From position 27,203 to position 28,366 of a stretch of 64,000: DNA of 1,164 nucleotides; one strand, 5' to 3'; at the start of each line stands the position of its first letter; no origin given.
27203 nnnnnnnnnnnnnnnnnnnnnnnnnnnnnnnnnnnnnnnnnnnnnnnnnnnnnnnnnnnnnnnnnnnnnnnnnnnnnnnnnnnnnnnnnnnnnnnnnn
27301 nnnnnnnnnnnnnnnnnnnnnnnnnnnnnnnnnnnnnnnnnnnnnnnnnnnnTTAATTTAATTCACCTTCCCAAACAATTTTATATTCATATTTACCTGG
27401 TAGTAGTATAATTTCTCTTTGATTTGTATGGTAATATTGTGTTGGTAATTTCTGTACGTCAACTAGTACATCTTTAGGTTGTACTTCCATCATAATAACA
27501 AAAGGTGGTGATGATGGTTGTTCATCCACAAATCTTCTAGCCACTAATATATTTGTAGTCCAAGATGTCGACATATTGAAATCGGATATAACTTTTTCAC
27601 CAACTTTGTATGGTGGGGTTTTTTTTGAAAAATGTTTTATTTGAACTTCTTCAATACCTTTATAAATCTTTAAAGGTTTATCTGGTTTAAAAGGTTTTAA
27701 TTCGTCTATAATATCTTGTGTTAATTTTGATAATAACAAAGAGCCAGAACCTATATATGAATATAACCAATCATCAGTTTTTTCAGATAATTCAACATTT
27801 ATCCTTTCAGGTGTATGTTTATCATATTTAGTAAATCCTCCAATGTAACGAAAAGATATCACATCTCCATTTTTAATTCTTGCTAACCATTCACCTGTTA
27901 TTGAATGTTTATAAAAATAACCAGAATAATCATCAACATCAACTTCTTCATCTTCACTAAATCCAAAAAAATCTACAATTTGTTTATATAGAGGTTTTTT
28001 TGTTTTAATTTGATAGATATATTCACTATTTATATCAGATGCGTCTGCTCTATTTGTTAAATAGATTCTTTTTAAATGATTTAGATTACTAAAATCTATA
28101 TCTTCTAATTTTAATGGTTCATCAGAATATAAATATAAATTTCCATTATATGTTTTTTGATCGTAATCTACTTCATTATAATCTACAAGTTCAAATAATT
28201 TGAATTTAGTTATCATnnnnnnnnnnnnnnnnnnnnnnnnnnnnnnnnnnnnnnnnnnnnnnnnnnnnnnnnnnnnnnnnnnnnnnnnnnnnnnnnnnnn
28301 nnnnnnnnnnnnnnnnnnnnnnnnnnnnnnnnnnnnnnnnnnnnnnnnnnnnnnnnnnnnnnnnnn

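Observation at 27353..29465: CCA-adding enzyme gene overlapping a downstream gene with an ART-like (STS...QxE) C-terminal domain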

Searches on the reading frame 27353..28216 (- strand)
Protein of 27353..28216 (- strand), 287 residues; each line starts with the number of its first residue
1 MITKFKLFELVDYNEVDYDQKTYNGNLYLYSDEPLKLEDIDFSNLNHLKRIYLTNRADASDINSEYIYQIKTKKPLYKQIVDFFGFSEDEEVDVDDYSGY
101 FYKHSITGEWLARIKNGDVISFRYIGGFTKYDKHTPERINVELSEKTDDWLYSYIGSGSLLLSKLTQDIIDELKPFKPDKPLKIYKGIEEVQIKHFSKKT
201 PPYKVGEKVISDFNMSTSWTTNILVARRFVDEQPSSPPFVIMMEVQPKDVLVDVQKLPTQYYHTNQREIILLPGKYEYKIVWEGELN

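Call 3: search_protein_families(library=pfam, proteins=[window:27353-28216:-], max_evalue=1)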
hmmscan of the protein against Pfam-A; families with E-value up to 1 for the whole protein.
window:27353-28216:- (287 aa): 0 families

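Call 4: search_protein_families(library=phrogs, proteins=[window:27353-28216:-], max_evalue=1)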
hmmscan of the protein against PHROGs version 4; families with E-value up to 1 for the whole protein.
window:27353-28216:- (287 aa): 0 families

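Call 5: find_homologous_proteins(query=window:27353-28216:-, max_evalue=0.001)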
Query window:27353-28216:- (287 aa): 48 proteins with E <= 0.001 among 566 candidates.
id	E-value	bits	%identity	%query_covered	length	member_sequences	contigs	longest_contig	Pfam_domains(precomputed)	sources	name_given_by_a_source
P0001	1.3e-120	420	69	99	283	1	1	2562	-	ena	-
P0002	1.3e-106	375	63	97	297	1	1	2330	-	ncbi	-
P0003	6.3e-105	369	63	98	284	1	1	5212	-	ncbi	-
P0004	1.9e-104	367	62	98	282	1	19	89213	-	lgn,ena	-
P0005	1.9e-103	364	64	97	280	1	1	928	-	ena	-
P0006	4.6e-101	356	59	99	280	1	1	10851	-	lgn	-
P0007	2.0e-96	341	60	97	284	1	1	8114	-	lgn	-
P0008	1.7e-91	325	57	98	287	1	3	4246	-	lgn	-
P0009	6.9e-89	316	55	98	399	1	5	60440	-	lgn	-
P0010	9.1e-88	313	57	98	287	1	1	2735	-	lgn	-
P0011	3.8e-87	311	57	97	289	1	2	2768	-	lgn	-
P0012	4.4e-87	310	69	69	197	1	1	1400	-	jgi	-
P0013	1.4e-86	309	55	98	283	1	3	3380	-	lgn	-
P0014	2.4e-83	298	53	98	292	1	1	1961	-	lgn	-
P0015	2.6e-83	298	53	98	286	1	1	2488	-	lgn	-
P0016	6.6e-83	297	52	98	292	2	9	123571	-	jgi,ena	-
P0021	1.5e-81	292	53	98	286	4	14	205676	-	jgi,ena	-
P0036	4.7e-77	277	50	97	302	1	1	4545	-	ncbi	-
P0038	1.7e-75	272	52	95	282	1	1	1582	-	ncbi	-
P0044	1.7e-70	256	47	97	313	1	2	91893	-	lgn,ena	-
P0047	5.4e-64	235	46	99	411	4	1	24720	-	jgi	jgi:hypothetical protein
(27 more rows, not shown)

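Call 6: search_solved_structures(query=window:27353-28216:-, max_evalue=10, show_alignments=2)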
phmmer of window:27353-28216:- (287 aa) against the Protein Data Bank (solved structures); distinct sequences matched with E-value up to 10: 5.
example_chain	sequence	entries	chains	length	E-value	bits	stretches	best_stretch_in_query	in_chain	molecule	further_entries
7l7w_A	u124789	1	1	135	0.31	13.8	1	147-183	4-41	Probable disease resistance protein At5g66900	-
7l7v_A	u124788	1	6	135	0.33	13.8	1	147-183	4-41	Probable disease resistance protein At5g66900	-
8qyh_A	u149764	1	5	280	0.34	13.7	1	85-180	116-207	Anti-phage defense ZorAB system ZorA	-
8qyy_A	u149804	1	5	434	1.1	12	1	86-180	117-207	Anti-phage defense ZorAB system ZorA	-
8qyk_A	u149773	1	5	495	1.4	11.7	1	86-180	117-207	Anti-phage defense ZorAB system ZorA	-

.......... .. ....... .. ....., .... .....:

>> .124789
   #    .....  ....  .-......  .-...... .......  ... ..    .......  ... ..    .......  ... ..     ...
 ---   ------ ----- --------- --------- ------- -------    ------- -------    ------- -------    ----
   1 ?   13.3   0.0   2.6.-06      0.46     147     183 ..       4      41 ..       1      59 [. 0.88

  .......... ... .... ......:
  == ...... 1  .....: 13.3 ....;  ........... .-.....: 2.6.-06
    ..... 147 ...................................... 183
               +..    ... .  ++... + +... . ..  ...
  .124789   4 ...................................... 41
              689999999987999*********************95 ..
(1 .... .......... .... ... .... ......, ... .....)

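Call 10: search_solved_structures(query=A1, max_evalue=10, show_alignments=3)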
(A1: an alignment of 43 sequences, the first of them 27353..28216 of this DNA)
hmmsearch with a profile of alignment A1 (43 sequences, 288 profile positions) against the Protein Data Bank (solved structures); distinct sequences matched with E-value up to 10: 4.
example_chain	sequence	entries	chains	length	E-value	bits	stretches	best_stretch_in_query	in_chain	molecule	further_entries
3qhy_A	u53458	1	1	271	0.27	13.7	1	108-182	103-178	Beta-lactamase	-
6w33_A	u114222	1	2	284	0.53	12.7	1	116-180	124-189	Beta-lactamase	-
6w34_A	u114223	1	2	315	0.65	12.4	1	116-180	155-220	Beta-lactamase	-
6swa_g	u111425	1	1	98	1.5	11.2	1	126-176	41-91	60S ribosomal protein L36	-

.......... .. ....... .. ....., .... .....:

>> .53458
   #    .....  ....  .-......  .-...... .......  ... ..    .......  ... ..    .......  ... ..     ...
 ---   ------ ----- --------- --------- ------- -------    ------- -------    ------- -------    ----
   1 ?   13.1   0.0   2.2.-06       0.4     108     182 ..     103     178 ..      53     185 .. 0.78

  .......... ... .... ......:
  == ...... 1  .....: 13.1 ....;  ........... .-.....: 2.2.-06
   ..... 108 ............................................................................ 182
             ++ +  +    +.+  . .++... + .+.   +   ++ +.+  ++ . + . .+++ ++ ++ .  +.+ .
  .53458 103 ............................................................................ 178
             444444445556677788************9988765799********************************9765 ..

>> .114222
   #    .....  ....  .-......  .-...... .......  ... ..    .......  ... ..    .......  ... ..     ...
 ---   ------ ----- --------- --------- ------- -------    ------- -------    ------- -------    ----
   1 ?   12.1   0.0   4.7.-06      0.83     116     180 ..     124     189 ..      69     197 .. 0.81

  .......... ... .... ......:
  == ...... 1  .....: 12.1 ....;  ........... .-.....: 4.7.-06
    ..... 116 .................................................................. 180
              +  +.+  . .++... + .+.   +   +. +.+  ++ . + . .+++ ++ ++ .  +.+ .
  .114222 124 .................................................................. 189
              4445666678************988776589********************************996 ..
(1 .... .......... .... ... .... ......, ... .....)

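Call 16: search_dna_similar(query=window:27353-28216:-, collection=phages, mode=protein, max_evalue=0.001)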
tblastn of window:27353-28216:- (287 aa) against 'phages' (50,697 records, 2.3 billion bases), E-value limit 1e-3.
No match.

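Call 17: predict_structure(alignment_id=A1)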
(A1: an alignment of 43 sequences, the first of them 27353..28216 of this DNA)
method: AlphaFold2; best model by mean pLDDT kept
length: 287 residues; sequences in the alignment: 43
mean_pLDDT: 86.4   pTM: 0.78
mean pLDDT of the five models: 86.4, 85.6, 84.0, 83.4, 83.3
residues with pLDDT >= 90: 165; 70-90: 86; 50-70: 27; < 50: 9
segments of 3 or more residues with pLDDT < 50: 1-9
pLDDT, mean of each block of 10 residues (from residue 1): 38 74 92 90 84 71 80 95 68 92 89 94 85 88 93 79 90 97 96 96 96 95 86 89 98 91 79 98 83
secondary structure, 60 per line:
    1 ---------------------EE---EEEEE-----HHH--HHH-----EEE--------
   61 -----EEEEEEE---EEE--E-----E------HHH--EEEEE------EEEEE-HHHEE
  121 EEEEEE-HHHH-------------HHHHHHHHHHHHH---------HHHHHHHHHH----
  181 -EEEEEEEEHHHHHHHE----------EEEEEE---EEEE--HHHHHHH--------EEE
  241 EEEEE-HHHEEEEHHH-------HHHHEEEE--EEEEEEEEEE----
elements in order: E27-31 E50-52 E66-72 E76-78 E99-103 E110-114 E119-126 H128-131 H145-157 H167-176 E182-189 H190-196 E208-213 E217-220 H223-229 E238-245 E250-253 H264-267 E268-271 E274-283

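Call 19: find_encoding_contigs(protein=P0021, flank=10000, max_places=3)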
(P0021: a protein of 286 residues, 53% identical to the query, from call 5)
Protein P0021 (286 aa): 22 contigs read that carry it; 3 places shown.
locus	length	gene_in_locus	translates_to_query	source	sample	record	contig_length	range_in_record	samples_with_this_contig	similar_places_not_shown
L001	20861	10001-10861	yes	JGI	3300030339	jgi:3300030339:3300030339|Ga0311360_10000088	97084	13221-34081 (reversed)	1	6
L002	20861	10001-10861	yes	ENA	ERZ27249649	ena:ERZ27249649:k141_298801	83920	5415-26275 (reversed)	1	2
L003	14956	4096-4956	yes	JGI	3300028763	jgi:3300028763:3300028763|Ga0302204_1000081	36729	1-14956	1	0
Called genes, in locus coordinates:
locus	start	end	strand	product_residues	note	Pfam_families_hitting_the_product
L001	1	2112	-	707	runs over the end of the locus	-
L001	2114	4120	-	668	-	-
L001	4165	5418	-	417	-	-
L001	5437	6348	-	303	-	-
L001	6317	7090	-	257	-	-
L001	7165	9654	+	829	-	-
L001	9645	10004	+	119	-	-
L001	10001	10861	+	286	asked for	-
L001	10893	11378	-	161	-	-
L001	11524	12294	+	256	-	-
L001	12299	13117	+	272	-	PF20600:ExoX-like_C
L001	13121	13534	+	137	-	-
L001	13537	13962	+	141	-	-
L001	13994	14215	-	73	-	-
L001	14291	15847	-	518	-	PF21241:UvsW_N (weak), PF00270:DEAD, PF04851:ResIII, PF13307:Helicase_C_2 (faint), PF00271:Helicase_C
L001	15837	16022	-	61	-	-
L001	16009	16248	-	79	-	-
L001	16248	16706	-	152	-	-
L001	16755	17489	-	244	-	-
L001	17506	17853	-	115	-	-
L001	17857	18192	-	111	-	-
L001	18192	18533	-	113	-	-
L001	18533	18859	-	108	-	-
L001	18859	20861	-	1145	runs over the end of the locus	-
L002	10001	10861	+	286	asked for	-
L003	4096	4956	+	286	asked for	-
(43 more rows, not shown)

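Call 21: search_protein_representatives(alignment_id=A1)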
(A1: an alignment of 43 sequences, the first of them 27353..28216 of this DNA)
Query: 43 sequences, 288 profile positions. Proteins with E-value up to 0.001 (for the whole library): 168; up to 1e-10: 34; up to 1e-30: 7. The best 150 are listed.
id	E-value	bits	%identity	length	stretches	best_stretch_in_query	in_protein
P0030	1.2e-127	441.5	-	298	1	2-288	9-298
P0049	1.8e-91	322.8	-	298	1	9-287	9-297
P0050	4.8e-88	311.6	-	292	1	1-287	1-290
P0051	5.5e-63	229.3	-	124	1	164-286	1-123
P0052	5.8e-45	170.2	-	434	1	106-228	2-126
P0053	3.3e-37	144.7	-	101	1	214-288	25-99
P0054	3.0e-32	128.5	-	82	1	209-287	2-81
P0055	2.3e-27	112.4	-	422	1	10-284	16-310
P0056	2.7e-27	112.2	-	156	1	6-131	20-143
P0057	5.2e-25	104.7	-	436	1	47-284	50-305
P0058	7.8e-24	100.8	-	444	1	56-283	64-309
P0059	1.3e-23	100.1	-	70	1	234-287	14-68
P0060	3.9e-20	88.7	-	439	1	60-284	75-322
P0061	3.1e-18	82.4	-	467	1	107-284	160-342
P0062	9.6e-18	80.9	-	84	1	3-79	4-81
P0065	2.9e-16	76.0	-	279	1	118-284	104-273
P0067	8.3e-15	71.2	-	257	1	149-284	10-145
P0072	4.4e-13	65.5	-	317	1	140-284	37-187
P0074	2.8e-12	62.9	-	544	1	137-284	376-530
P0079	2.8e-11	59.6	-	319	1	3-284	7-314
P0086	2.2e-10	56.7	-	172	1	146-284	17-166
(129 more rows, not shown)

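Call 24: search_protein_families(library=pfam, alignment_id=A2, max_evalue=0.01)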
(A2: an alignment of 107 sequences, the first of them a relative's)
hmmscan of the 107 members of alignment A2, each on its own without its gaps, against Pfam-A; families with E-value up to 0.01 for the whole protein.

A. member 1, P0055 (422 aa): 0 families

B. families by the number of members that match (of 107 scanned): 20 families
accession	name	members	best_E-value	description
PF07357.16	DRAT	8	7.2e-05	Dinitrogenase reductase ADP-ribosyltransferase (DRAT)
PF12799.13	LRR_4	2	2.7e-11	Leucine Rich repeats (2 copies)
PF01966.28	HD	2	6.2e-06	HD domain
PF08793.15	2C_adapt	1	5.1e-11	2-cysteine adaptor domain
PF14279.12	HNH_5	1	3.5e-09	HNH endonuclease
PF01844.29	HNH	1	2.1e-07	HNH endonuclease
PF12796.13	Ank_2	1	5.4e-07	Ankyrin repeats (3 copies)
PF01753.24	zf-MYND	1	9.1e-06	MYND finger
PF13606.12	Ank_3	1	3.5e-05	Ankyrin repeat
PF01462.23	LRRNT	1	0.00018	Leucine rich repeat N-terminal domain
PF13395.12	HNH_4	1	0.0006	HNH endonuclease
PF18640.6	LepB_N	1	0.0016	LepB N-terminal domain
PF00023.36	Ank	1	0.0017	Ankyrin repeat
PF14648.11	FAM91_C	1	0.0031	FAM91 C-terminus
PF07541.17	EIF_2_alpha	1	0.0051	Eukaryotic translation initiation factor 2 alpha subunit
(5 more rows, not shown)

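Call 30: find_encoding_contigs(protein=window:27353-28216:-, flank=3000, max_places=3)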
Protein window:27353-28216:- (287 aa): 3 contigs read that carry it; 3 places shown.
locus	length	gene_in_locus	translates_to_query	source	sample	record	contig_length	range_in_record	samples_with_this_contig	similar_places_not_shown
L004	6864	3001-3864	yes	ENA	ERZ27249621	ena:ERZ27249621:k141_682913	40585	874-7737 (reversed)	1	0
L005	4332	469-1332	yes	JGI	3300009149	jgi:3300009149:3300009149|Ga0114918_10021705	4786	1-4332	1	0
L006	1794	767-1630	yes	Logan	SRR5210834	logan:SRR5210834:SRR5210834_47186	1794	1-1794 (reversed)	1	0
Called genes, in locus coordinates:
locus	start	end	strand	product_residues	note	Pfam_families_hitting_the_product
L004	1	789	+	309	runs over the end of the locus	PF01370:Epimerase, PF02719:Polysacc_synt_2 (faint), PF04321:RmlD_sub_bind (weak), PF16363:GDP_Man_Dehyd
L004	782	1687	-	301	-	-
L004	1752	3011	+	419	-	PF01743:PolyA_pol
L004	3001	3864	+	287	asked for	-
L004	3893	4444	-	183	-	PF04308:RNaseH_like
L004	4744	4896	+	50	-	-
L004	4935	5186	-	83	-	-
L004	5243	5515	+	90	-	-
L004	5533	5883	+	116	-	-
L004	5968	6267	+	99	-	PF02482:Ribosomal_S30AE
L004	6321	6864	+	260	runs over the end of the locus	PF00149:Metallophos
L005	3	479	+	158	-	?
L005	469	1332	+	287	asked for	-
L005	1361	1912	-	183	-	PF04308:RNaseH_like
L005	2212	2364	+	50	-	-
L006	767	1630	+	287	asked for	-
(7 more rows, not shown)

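Call 32: fold_search(model_id=the predicted structure, library=viral)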
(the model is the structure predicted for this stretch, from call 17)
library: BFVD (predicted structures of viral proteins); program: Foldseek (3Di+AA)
matches with E <= 10: 323; with E <= 0.001: 12
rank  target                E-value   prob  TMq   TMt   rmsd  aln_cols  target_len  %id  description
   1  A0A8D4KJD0            6.9e-07  1.00  0.39  0.29   7.1       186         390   22  (no name in the UniProt tables at hand)
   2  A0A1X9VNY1            9.9e-07  1.00  0.38  0.36   3.9       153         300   16  Uncharacterized protein (Fragment) [Mimivirus AB-566-O17]
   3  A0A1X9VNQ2            5.6e-06  1.00  0.30  0.20  12.4       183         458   11  Uncharacterized protein [Mimivirus AB-566-O17]
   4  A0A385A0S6            2.2e-05  1.00  0.35  0.48   4.6       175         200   18  (no name in the UniProt tables at hand)
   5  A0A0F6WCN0            3.5e-05  1.00  0.33  0.53   5.4       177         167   12  Uncharacterized protein [Sinorhizobium phage phiN3]
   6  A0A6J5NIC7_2          5.1e-05  1.00  0.32  0.11   6.2       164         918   16  DEDDh domain containing protein [uncultured Caudovirales phage]
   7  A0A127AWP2            9.8e-05  1.00  0.27  0.17   3.6       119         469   16  Uncharacterized protein [Bacillus phage SP-15]
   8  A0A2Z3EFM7            1.0e-04  1.00  0.29  0.17   5.1       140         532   12  (no name in the UniProt tables at hand)
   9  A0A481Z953            2.4e-04  1.00  0.29  0.51   6.3       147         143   24  Uncharacterized protein [Pithovirus LCPAC401]
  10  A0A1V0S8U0            2.9e-04  0.90  0.26  0.21  18.5       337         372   14  Uncharacterized protein [Catovirus CTV1]
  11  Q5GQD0                3.0e-04  1.00  0.26  0.08   7.4       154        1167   14  NAD(+)--protein-arginine ADP-ribosyltransferase [Synechococcus phage S-PM2]
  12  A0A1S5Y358            5.2e-04  1.00  0.31  0.18   9.6       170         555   17  Uncharacterized protein [uncultured archaeal virus]
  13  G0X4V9                2.1e-03  0.99  0.27  0.17  12.9       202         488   16  Uncharacterized protein [Salmonella phage 7-11]
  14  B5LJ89                2.1e-03  0.60  0.22  0.14  21.6       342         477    9  Uncharacterized protein [Mycobacterium phage Myrna]
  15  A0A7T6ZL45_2          2.8e-03  0.97  0.26  0.10  19.1       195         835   16  (no name in the UniProt tables at hand)
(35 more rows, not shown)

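Call 35: find_encoding_contigs(protein=P0004, flank=4000, max_places=2)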
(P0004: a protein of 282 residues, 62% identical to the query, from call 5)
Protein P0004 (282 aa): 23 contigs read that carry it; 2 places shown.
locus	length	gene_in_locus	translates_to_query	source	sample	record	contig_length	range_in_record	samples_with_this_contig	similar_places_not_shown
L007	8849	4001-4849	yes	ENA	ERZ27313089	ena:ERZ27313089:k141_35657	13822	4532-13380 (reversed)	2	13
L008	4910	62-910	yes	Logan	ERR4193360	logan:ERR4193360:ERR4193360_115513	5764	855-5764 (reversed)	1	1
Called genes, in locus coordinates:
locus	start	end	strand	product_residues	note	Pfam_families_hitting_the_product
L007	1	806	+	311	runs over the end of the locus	PF01385:OrfB_IS605, PF07282:Cas12f1-like_TNB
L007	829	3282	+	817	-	-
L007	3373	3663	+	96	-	-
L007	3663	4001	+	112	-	-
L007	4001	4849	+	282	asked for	-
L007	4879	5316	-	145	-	PF00160:Pro_isomerase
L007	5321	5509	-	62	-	PF09360:zf-CDGSH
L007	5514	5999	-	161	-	-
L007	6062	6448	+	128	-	PF00072:Response_reg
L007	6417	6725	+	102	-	-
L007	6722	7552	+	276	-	PF20600:ExoX-like_C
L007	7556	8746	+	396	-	-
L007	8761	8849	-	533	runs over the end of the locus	PF21241:UvsW_N (weak), PF00270:DEAD, PF04851:ResIII, PF00271:Helicase_C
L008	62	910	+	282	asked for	-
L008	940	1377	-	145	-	PF00160:Pro_isomerase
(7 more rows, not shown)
